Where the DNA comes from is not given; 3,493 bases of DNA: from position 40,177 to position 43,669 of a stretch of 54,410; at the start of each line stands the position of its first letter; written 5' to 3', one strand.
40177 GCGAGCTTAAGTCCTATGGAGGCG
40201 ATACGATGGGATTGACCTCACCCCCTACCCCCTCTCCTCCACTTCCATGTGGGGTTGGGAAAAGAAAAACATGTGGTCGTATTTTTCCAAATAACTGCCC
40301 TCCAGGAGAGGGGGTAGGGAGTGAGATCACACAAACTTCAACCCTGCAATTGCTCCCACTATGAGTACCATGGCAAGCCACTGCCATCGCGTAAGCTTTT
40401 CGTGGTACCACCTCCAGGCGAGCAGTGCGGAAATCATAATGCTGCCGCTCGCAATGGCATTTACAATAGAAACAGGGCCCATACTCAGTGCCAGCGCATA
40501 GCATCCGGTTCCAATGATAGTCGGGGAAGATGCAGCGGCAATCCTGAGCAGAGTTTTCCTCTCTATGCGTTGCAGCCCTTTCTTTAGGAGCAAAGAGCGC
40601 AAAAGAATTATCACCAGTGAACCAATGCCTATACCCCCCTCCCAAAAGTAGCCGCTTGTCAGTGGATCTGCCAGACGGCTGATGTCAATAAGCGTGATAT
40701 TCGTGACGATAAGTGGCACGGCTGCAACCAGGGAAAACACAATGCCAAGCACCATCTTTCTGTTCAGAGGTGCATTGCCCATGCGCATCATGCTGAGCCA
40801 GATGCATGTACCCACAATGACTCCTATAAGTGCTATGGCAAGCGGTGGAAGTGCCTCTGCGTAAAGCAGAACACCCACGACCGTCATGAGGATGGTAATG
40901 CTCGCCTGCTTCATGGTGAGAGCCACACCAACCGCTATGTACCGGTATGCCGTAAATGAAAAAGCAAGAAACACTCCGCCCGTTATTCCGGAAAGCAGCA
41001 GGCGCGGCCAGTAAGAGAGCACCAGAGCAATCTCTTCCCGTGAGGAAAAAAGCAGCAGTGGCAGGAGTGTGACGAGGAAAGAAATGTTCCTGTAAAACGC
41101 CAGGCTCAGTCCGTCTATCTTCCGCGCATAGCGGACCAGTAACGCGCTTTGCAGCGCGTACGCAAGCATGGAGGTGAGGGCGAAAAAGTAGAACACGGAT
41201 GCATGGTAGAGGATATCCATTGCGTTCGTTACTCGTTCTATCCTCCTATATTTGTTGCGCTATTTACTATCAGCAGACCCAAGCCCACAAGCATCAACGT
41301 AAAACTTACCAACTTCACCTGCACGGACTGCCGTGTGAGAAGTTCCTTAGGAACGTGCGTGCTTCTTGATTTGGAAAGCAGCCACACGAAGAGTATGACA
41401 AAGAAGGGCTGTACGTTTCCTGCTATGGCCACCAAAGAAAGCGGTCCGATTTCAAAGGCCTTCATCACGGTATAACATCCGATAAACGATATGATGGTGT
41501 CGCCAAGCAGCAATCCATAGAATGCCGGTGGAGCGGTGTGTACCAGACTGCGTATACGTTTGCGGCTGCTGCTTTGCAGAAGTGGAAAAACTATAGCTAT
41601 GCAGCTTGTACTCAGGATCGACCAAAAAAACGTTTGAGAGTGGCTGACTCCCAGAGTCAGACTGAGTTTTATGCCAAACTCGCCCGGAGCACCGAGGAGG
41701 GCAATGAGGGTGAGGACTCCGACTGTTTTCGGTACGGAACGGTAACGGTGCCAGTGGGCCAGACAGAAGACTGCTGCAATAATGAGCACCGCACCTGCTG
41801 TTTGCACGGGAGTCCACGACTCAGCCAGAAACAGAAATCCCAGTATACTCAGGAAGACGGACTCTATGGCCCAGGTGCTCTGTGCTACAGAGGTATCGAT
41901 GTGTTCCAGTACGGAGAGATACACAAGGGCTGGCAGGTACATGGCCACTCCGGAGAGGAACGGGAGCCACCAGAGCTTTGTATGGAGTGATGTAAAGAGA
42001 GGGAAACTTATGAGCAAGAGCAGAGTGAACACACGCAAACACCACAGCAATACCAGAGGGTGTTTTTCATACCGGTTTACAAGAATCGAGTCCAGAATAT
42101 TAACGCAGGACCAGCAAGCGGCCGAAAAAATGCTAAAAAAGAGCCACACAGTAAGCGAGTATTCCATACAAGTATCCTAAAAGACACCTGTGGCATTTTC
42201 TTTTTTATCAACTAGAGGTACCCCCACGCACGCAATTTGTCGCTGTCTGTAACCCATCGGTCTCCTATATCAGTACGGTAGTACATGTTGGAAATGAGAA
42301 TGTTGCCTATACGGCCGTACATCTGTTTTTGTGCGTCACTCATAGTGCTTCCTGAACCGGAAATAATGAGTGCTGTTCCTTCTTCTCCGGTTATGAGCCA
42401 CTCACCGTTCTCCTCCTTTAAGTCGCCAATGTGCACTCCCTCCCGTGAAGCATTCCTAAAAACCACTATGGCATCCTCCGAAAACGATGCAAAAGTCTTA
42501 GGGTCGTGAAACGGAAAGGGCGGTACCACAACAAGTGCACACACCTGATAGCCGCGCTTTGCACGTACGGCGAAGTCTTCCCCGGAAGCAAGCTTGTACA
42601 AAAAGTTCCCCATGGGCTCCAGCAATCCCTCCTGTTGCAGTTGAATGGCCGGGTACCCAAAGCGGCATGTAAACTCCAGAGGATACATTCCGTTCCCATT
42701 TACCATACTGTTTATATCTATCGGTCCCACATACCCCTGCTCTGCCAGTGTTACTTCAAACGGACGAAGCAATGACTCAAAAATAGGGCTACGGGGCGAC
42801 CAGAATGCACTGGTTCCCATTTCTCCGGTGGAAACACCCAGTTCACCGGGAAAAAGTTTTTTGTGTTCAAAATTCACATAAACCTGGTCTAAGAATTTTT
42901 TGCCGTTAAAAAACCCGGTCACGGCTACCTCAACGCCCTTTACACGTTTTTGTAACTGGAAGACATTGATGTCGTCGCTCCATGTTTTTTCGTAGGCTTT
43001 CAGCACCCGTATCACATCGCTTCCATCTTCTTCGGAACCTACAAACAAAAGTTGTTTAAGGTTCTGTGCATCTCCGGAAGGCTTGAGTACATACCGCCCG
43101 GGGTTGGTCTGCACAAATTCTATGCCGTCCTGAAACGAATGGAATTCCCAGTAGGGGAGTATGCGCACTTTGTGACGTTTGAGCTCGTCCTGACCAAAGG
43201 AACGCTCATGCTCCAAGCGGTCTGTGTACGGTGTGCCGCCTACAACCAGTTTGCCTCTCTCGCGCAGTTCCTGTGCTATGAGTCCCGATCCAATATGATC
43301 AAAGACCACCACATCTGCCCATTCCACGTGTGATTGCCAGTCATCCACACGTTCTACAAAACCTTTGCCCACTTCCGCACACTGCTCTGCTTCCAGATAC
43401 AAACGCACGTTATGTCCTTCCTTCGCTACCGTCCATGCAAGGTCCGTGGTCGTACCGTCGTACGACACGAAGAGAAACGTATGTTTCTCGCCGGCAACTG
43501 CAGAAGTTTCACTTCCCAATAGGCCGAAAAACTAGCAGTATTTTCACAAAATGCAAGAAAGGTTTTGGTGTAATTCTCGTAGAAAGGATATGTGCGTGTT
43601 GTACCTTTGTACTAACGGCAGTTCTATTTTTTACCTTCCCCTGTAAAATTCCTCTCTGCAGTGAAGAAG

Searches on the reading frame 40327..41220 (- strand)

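Call 22: search_protein_families(library=pfam, proteins=[window:40327-41220:-], max_evalue=0.01)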
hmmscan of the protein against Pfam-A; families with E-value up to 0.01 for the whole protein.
window:40327-41220:- (297 aa): 1 family
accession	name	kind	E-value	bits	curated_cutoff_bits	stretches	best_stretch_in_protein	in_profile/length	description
PF00892.27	EamA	-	2.4e-15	57.5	28.2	2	192-293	35-132/135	EamA-like transporter family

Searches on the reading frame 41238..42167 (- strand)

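Call 22: search_protein_families(library=pfam, proteins=[window:41238-42167:-], max_evalue=0.01)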
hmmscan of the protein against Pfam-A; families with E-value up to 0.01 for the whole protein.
window:41238-42167:- (309 aa): 1 family
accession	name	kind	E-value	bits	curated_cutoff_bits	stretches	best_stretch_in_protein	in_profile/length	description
PF00892.27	EamA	-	4.4e-08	33.9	28.2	1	8-136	3-133/135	EamA-like transporter family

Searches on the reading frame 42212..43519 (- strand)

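Call 22: search_protein_families(library=pfam, proteins=[window:42212-43519:-], max_evalue=0.01)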
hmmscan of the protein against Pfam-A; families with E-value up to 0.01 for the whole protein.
window:42212-43519:- (435 aa): 2 families
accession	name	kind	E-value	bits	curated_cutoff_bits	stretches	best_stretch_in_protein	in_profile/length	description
PF01071.24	GARS_A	-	3.8e-11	43.6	27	1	106-290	3-192/194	Phosphoribosylglycinamide synthetase, ATP-grasp (A) domain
PF02843.22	GARS_C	-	1.5e-06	28.8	34.8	1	368-421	41-92/92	Phosphoribosylglycinamide synthetase, C domain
